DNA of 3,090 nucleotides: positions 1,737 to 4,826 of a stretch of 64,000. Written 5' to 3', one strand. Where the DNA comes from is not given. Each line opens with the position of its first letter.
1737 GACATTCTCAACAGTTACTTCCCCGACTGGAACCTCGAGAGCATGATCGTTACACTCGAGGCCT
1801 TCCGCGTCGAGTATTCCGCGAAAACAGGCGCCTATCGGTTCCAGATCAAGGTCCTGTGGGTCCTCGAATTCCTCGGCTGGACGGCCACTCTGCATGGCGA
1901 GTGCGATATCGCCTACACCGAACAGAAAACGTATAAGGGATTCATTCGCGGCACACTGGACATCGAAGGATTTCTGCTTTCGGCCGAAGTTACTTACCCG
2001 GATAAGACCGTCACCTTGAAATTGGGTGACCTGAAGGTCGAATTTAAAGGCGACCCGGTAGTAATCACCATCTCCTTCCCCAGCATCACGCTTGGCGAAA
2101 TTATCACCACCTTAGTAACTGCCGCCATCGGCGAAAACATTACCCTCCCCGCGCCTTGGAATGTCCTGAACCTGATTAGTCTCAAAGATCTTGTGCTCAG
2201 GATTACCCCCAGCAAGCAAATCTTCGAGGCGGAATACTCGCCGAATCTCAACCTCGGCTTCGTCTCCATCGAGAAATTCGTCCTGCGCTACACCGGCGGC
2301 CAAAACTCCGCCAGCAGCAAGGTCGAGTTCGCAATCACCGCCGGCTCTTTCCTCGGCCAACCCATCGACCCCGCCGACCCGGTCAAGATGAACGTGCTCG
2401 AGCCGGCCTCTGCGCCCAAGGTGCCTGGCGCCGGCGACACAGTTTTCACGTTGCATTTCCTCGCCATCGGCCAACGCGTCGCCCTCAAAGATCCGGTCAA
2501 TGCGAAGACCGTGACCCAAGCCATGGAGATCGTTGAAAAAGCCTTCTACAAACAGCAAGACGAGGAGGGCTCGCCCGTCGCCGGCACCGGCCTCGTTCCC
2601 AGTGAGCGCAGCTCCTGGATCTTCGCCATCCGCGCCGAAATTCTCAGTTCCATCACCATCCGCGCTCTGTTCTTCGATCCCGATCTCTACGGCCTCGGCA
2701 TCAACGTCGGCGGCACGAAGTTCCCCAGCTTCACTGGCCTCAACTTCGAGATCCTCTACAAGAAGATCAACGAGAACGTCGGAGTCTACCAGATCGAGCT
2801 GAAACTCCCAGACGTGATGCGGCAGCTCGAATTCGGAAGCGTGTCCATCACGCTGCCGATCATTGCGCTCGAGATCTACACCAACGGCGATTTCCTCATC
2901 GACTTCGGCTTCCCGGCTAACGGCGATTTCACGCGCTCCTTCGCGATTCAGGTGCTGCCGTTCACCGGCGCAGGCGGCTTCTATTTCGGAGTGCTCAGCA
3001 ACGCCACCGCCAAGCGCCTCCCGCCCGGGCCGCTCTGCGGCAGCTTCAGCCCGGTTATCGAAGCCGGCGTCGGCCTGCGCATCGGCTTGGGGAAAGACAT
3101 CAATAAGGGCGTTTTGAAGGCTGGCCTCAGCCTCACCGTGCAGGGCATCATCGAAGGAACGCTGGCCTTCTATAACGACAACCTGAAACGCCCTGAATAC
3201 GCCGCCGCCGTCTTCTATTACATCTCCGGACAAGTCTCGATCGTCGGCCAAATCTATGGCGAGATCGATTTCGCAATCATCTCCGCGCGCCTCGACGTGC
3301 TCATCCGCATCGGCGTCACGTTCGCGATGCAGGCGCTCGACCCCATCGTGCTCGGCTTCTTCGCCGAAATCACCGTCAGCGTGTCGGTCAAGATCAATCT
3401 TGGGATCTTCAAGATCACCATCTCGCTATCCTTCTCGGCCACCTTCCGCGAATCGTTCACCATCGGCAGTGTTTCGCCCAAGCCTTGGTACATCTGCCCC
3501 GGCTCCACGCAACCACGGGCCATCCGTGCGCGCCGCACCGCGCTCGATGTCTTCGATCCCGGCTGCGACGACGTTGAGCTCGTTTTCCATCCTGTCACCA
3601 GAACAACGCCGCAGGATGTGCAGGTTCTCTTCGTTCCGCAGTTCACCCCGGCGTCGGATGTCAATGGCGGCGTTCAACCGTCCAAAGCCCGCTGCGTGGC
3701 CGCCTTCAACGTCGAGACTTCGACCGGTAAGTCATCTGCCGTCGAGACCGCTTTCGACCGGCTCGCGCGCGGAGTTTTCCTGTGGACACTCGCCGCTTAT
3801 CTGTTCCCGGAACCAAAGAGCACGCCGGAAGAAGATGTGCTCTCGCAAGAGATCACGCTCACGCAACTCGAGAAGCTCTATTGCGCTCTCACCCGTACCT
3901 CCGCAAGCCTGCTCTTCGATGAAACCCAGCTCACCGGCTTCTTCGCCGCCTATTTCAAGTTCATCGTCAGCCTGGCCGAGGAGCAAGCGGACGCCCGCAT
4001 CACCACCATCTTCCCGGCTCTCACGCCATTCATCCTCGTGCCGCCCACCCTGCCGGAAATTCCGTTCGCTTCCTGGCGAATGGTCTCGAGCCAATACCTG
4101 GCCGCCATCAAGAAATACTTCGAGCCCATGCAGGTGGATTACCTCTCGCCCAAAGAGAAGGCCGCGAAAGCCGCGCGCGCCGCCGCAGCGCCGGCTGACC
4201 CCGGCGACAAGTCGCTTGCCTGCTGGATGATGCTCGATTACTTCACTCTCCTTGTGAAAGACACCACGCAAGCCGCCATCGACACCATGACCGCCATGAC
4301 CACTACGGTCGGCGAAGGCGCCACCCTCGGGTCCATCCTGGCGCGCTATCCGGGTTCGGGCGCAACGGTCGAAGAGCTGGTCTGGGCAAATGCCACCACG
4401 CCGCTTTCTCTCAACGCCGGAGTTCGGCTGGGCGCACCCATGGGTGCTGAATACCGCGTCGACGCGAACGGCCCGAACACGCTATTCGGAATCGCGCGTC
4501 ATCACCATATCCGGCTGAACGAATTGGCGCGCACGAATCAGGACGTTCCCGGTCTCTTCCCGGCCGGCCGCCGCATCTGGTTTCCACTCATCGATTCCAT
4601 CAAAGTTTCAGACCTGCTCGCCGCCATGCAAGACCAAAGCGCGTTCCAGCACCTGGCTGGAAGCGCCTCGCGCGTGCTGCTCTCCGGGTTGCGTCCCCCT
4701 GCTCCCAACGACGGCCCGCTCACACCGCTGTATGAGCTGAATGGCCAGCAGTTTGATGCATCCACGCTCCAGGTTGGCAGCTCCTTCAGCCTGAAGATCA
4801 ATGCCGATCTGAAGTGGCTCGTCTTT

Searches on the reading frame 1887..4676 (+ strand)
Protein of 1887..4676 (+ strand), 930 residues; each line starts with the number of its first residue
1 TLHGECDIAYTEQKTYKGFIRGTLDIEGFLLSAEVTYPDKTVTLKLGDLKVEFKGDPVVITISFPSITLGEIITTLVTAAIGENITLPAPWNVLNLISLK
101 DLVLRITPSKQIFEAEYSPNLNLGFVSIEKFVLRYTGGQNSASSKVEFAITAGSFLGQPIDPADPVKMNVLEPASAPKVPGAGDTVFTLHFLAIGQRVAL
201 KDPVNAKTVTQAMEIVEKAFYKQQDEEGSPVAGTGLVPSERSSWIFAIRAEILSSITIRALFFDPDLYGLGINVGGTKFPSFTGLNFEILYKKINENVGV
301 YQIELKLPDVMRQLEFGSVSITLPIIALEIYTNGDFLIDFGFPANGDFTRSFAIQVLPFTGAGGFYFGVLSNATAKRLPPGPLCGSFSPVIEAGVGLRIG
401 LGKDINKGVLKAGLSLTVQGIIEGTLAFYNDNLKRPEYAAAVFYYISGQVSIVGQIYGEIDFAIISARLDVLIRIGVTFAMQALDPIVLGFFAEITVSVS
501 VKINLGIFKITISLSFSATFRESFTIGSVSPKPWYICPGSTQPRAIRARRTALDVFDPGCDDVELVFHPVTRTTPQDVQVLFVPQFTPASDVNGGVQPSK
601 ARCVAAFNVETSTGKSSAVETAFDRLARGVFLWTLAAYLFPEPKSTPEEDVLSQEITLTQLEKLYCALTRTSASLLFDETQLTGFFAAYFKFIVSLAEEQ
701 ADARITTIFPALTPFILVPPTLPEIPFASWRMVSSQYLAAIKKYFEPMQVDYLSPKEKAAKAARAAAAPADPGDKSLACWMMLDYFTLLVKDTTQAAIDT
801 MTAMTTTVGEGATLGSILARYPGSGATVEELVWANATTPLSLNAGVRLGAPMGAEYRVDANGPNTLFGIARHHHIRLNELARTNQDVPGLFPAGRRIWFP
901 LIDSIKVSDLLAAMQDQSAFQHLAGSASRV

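Call 55: predict_structure(alignment_id=A2)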
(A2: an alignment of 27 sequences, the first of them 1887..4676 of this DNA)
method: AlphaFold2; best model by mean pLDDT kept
length: 930 residues; sequences in the alignment: 27
mean_pLDDT: 78.2   pTM: 0.45
mean pLDDT of the five models: 78.2, 77.1, 76.9, 74.8, 73.0
residues with pLDDT >= 90: 196; 70-90: 513; 50-70: 168; < 50: 53
segments of 3 or more residues with pLDDT < 50: 139-141, 507-509, 538-553, 591-597, 750-758, 763-771
pLDDT, mean of each block of 10 residues (from residue 1): 71 78 69 77 72 71 70 65 60 71 71 78 80 69 72 85 83 70 67 84 84 88 59 72 85 89 90 86 92 84 92 85 93 91 87 85 94 82 77 94 73 85 90 67 91 85 73 90 88 86 51 76 85 63 44 54 85 93 75 48 83 76 93 95 93 92 85 72 93 81 76 87 84 70 58 45 48 71 88 89 85 86 79 80 65 65 69 72 84 82 90 87 75
secondary structure, 60 per line:
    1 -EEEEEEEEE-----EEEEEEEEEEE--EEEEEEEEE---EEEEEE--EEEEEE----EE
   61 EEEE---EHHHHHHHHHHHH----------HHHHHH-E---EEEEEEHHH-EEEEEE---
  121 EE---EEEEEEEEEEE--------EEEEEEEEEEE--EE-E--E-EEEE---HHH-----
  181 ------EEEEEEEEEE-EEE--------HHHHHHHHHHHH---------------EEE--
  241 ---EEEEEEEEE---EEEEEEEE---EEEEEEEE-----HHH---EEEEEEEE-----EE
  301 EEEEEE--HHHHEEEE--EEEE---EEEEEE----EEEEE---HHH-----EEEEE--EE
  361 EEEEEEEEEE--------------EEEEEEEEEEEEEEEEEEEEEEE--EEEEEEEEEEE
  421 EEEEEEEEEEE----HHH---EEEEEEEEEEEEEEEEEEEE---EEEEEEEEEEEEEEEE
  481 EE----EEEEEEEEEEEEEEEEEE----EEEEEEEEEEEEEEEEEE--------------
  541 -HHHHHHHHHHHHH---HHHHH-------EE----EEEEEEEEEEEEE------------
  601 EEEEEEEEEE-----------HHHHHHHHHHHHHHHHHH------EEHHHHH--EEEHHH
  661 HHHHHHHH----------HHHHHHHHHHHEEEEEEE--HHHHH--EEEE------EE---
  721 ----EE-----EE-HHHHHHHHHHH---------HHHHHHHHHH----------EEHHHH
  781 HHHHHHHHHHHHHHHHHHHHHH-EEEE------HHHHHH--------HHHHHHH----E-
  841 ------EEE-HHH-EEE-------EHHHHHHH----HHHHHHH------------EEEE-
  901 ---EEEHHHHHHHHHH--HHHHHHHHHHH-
elements in order (helices of 4 or more, strands of 3 or more residues): E2-10 E16-26 E29-37 E41-46 E49-54 E59-64 H69-80 H91-96 E102-107 E112-117 E126-136 E145-155 E166-169 E187-196 E198-200 H209-220 E236-238 E244-252 E256-263 E267-274 E286-293 E299-306 H309-312 E313-316 E319-322 E326-331 E336-340 E352-356 E359-370 E385-407 E410-431 E442-461 E465-482 E487-504 E509-526 H542-554 H558-562 E576-588 E601-610 H622-639 H648-652 E655-657 H658-668 H679-689 E690-696 H699-703 E706-709 H735-745 H755-764 H777-802 E804-807 H814-819 H828-834 E847-849 E855-857 H866-872 H877-883 E896-899 E904-906 H907-916 H919-929

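Call 57: fold_search(model_id=the predicted structure, library=pdb)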
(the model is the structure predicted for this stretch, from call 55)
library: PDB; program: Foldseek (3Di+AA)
matches with E <= 10: 572; with E <= 0.001: 4
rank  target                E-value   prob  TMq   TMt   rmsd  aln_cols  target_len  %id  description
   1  3rfz_E                5.7e-04  0.72  0.12  0.14  27.3       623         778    8  Crystal structure of the FimD usher bound to its cognate FimC:FimH substrate (released 2011-06-01)
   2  8h1s_C                7.8e-04  0.66  0.11  0.12  24.4       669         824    7  Crystal structure of apo-LptDE complex (released 2023-10-11)
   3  8h1s_A                7.8e-04  0.66  0.12  0.13  24.4       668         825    7  Crystal structure of apo-LptDE complex (released 2023-10-11)
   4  8h1r_D                9.5e-04  0.47  0.11  0.12  25.8       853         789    6  Crystal structure of LptDE-YifL complex (released 2023-10-25)
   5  9bog_D                1.4e-03  0.69  0.13  0.14  25.2       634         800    7  Structural basis for adhesin secretion by the outer-membrane usher in type 1 pili (released 2024-10-09)
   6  7zgx_A                1.7e-03  0.30  0.10  0.10  25.6       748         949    8  S-layer Deinoxanthin Binding Complex, C1 symmetry (released 2022-07-13)
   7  6cd2_C                2.0e-03  0.20  0.07  0.09  29.1       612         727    9  Crystal structure of the PapC usher bound to the chaperone-adhesin PapD-PapG (released 2018-10-03)
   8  9fw9_D                2.4e-03  0.66  0.13  0.16  24.3       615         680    8  Cryo-EM structure of the type 1 pilus assembly platform as part of the FimA-bound chaperone-usher pilus complex (FimDH (released 2025-06-04)
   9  9fz5_A                6.6e-03  0.28  0.11  0.13  26.7       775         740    7  Cryo-EM structure of LptDE-YedD complex from Escherichia Coli (released 2025-04-09)
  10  8h1r_A                8.1e-03  0.13  0.08  0.09  25.0       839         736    5  Crystal structure of LptDE-YifL complex (released 2023-10-25)
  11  8agd_A                1.2e-02  0.16  0.10  0.09  26.1       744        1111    9  Full SDBC and SOD assembly (released 2023-04-12)
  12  6i7s_H                1.3e-02  0.44  0.10  0.10  24.0       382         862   11  Microsomal triglyceride transfer protein (released 2019-08-21)
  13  8ae1_A                1.3e-02  0.21  0.12  0.11  26.3       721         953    9  Structure of trimeric SlpA outer membrane protein (released 2022-11-30)
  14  7lhg_C                1.6e-02  0.28  0.12  0.14  25.1       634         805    8  Cryo-EM structure of E. coli P pilus tip assembly intermediate PapC-PapD-PapK-PapG in the first conformation (released 2021-08-11)
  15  7lhh_C                2.1e-02  0.23  0.13  0.14  25.7       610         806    8  Cryo-EM structure of E. coli P pilus tip assembly intermediate PapC-PapD-PapK-PapG in the second conformation (released 2021-08-11)
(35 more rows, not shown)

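Call 62: fold_search(model_id=the predicted structure, library=viral)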
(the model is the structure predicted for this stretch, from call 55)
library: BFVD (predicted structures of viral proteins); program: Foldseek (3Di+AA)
matches with E <= 10: 421; with E <= 0.001: 1
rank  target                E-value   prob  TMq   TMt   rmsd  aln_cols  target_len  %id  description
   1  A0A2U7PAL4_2          2.2e-04  0.44  0.08  0.08  32.0       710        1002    5  (no name in the UniProt tables at hand)
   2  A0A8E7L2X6            8.8e-03  0.99  0.13  0.51   8.5       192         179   10  (no name in the UniProt tables at hand)
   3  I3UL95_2              1.4e-02  0.05  0.05  0.04  41.3       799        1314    8  (no name in the UniProt tables at hand)
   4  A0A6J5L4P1            3.7e-02  0.21  0.10  0.18  21.9       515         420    8  OmpC Outer membrane protein (Porin) [uncultured Caudovirales phage]
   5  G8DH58                4.5e-02  0.44  0.11  0.10  27.9       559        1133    8  (no name in the UniProt tables at hand)
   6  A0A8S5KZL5            6.4e-02  0.08  0.06  0.09  26.9       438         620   12  Maturation protein (Fragment) [ssRNA phage SRR6960799_4]
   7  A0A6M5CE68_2          6.8e-02  0.03  0.05  0.05  40.1       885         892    7  (no name in the UniProt tables at hand)
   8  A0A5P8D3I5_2          9.2e-02  0.28  0.11  0.11  26.9       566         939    9  (no name in the UniProt tables at hand)
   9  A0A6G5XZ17            9.7e-02  0.25  0.08  0.19  30.6       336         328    8  (no name in the UniProt tables at hand)
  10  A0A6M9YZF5            1.0e-01  0.03  0.06  0.06  31.8       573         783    5  (no name in the UniProt tables at hand)
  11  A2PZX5                1.1e-01  0.85  0.11  0.40   9.3       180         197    8  GfV-C9-ORF1 [Ichnoviriform fumiferanae]
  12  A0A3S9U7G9            1.2e-01  0.05  0.06  0.06  35.7       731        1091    9  (no name in the UniProt tables at hand)
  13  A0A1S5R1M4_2          1.3e-01  0.03  0.06  0.06  38.8       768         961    6  Putative tail fiber protein [Pseudomonas phage phiPMW]
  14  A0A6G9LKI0            1.6e-01  0.09  0.07  0.08  28.4       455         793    7  (no name in the UniProt tables at hand)
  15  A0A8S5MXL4            1.7e-01  0.14  0.09  0.09  21.0       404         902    9  Structural protein [Myoviridae sp. ct3wi9]
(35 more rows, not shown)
